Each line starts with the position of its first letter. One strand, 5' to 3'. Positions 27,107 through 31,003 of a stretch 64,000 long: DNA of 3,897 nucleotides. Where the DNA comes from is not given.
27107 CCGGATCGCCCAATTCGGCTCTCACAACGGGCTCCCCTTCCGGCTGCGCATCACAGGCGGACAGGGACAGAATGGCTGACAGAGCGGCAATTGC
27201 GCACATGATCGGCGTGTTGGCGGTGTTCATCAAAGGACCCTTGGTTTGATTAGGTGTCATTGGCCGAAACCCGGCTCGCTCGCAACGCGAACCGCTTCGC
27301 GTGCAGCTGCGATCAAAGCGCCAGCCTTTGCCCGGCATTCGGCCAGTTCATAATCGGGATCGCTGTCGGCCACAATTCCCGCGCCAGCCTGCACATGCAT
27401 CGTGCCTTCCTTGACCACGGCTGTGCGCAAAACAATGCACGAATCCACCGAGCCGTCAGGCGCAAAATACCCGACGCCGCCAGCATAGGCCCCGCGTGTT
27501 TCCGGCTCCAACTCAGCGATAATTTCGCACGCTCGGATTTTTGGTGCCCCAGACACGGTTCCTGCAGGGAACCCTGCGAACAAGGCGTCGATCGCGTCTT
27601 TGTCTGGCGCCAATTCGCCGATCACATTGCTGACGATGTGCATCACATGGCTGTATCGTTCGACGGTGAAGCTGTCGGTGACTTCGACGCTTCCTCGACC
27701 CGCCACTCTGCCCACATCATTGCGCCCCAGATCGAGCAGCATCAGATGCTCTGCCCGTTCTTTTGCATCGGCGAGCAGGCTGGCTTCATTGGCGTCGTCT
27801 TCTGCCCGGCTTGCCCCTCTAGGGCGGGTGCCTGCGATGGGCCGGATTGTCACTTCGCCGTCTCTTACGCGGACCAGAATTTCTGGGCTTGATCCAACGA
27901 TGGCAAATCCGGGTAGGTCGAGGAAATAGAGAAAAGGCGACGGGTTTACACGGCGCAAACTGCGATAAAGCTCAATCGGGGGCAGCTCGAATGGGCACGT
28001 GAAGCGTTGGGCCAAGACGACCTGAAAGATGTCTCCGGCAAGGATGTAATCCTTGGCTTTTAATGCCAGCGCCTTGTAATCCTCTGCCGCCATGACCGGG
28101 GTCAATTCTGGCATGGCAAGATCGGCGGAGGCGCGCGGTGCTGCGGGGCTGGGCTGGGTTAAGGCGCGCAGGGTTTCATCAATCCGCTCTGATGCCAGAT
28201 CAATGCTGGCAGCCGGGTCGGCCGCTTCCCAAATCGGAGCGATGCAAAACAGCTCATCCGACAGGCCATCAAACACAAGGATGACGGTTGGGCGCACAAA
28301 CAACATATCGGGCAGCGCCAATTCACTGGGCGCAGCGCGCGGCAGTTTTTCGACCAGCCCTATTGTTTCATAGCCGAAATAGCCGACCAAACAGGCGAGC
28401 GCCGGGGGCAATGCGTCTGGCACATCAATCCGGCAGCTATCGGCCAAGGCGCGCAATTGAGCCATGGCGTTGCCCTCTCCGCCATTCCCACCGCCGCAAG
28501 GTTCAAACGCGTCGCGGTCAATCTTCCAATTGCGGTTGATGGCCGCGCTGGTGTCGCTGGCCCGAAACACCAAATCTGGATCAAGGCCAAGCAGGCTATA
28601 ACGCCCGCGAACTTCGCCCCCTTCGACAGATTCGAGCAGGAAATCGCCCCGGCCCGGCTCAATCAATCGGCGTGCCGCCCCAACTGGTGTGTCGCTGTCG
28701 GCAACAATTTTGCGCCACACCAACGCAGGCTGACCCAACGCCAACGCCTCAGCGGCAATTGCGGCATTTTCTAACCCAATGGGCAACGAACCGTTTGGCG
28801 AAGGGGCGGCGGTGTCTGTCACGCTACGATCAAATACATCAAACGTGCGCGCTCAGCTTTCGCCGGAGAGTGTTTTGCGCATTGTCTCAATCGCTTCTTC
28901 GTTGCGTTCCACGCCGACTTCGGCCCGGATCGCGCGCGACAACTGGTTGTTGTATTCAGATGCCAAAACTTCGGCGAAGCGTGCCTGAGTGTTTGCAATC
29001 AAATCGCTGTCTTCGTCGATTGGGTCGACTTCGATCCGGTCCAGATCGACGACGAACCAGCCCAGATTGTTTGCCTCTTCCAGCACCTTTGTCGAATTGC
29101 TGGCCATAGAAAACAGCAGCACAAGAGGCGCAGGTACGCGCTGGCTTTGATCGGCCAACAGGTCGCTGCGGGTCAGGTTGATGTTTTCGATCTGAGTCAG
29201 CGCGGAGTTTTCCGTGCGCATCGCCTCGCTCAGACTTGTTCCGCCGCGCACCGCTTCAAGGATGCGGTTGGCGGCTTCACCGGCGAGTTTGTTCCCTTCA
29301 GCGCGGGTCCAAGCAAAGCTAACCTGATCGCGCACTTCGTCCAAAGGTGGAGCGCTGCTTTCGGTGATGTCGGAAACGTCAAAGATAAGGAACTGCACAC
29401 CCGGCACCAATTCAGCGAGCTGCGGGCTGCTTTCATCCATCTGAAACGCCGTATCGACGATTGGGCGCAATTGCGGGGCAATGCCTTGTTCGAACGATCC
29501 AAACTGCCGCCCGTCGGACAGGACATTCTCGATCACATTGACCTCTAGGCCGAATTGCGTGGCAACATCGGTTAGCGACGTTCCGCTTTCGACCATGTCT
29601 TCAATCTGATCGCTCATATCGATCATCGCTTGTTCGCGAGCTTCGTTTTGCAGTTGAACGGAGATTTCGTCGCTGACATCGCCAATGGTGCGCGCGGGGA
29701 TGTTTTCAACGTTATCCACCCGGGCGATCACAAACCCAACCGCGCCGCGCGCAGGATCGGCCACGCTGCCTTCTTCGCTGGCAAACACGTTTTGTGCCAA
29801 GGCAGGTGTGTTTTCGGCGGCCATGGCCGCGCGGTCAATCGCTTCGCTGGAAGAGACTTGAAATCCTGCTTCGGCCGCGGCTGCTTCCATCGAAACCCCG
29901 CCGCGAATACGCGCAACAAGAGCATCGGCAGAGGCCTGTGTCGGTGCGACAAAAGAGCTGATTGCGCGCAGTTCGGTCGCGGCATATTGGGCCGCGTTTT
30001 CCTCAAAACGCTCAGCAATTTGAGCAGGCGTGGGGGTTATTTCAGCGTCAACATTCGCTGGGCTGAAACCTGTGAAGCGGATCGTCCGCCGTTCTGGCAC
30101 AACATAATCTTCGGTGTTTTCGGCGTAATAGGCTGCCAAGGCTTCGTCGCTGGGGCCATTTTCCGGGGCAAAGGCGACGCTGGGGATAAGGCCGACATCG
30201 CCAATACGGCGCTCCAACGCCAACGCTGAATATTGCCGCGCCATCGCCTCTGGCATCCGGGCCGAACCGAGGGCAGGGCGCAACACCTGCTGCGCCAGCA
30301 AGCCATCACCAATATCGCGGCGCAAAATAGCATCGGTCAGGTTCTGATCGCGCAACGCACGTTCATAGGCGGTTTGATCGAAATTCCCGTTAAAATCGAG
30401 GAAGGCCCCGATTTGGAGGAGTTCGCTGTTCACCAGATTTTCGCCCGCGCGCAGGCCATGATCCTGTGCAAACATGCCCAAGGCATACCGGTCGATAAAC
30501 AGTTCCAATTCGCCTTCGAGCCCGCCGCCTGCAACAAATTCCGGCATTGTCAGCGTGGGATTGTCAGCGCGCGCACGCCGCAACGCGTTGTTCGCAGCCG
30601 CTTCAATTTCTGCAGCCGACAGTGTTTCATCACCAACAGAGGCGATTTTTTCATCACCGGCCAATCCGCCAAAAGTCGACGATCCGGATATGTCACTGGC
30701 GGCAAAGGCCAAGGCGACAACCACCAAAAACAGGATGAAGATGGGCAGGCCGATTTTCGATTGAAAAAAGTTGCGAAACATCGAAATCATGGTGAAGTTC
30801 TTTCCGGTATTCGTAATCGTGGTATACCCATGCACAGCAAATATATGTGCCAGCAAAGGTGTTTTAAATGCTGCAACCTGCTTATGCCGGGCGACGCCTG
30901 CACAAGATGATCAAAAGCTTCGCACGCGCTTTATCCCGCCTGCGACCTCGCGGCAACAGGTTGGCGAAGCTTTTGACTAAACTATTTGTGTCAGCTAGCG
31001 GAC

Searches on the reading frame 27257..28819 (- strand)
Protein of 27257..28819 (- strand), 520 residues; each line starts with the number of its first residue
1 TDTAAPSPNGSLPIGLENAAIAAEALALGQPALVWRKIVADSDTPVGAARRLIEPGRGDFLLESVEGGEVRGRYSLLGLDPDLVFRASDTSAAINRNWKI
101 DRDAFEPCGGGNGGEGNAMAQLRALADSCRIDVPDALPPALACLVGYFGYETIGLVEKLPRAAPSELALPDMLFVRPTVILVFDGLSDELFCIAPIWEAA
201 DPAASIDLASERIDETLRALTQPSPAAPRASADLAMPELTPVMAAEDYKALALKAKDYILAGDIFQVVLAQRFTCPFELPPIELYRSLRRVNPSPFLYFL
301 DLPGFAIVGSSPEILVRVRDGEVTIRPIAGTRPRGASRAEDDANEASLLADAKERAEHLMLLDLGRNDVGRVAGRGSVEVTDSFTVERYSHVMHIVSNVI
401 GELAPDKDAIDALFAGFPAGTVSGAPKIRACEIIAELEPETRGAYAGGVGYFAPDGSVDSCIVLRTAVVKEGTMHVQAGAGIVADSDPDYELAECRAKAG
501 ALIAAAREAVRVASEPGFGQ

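Call 56: search_protein_families(library=ncbifam, proteins=[window:27257-28819:-], max_evalue=1e-10)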
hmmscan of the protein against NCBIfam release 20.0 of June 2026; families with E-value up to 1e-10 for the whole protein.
window:27257-28819:- (520 aa): 26 families (the best 25 are shown)
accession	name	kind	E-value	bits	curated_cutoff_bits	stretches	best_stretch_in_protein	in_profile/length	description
TIGR00564.1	trpE_most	equivalog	6.2e-157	523.2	517.7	1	41-505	2-453/455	anthranilate synthase component I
NF010086.0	PRK13571.1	equivalog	5.1e-142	473.9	693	1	34-511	26-502/510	anthranilate synthase component I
TIGR01820.1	TrpE-arch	equivalog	2.2e-126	422.8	512.05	1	58-505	14-447/449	anthranilate synthase component I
TIGR01824.1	PabB-clade2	equivalog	3.6e-99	332.4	408.55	1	144-502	3-355/355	aminodeoxychorismate synthase, component I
NF010079.0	PRK13564.1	equivalog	1.3e-95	321.2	471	1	121-510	126-515/521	anthranilate synthase component 1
NF006563.0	PRK09070.1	equivalog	7.7e-94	314.8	514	1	54-505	20-443/447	aminodeoxychorismate synthase component I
NF004610.0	PRK05940.1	equivalog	1.6e-93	314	568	1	130-509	91-462/467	anthranilate synthase component I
NF010087.0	PRK13572.1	equivalog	1.8e-85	287.2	580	1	245-505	172-430/435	anthranilate synthase component I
NF010089.0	PRK13574.1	equivalog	7.5e-84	282.1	527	1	243-504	155-416/421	anthranilate synthase component I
TIGR00553.1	pabB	equivalog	2.5e-80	270.1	328.4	1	145-500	2-327/329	aminodeoxychorismate synthase component I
TIGR00565.1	trpE_proteo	equivalog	2.6e-80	270.7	494.65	1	144-509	129-496/498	anthranilate synthase component I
NF010082.0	PRK13567.1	equivalog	1.8e-76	257.8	576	1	178-503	136-464/468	anthranilate synthase component I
NF010081.0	PRK13566.1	equivalog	3.3e-67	227.3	645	1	143-510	158-511/729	anthranilate synthase component I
NF005698.0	PRK07508.1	equivalog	1.4e-66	224.6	452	1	227-500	98-373/383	aminodeoxychorismate synthase component I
NF012009.0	PRK15465.1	equivalog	3.4e-65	220.4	622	1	140-498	102-443/453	aminodeoxychorismate synthase component 1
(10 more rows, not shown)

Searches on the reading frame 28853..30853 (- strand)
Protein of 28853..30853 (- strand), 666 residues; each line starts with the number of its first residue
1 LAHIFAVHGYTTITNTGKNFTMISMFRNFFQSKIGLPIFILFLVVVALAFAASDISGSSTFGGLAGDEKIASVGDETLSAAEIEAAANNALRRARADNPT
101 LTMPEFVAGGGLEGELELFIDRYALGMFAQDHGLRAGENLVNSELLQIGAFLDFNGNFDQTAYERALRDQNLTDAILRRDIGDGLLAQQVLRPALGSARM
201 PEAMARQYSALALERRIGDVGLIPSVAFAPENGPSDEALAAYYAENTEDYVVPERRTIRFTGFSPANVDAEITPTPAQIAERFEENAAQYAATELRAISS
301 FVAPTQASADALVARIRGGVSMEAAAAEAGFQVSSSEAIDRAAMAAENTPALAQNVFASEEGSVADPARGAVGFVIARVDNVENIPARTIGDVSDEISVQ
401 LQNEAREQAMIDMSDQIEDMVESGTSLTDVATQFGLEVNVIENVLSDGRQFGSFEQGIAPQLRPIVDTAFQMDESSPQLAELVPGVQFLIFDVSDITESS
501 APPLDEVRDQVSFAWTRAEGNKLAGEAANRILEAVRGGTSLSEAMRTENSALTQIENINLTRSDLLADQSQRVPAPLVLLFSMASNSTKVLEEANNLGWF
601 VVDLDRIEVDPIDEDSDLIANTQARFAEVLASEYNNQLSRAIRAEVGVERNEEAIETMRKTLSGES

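Call 56: search_protein_families(library=ncbifam, proteins=[window:28853-30853:-], max_evalue=1e-10)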
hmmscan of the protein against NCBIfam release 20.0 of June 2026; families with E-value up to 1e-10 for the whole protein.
window:28853-30853:- (666 aa): 1 family
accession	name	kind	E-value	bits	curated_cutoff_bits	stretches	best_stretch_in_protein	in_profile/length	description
NF008054.0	PRK10788.1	equivalog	1.8e-28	99.6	493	1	43-568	18-545/626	peptidylprolyl isomerase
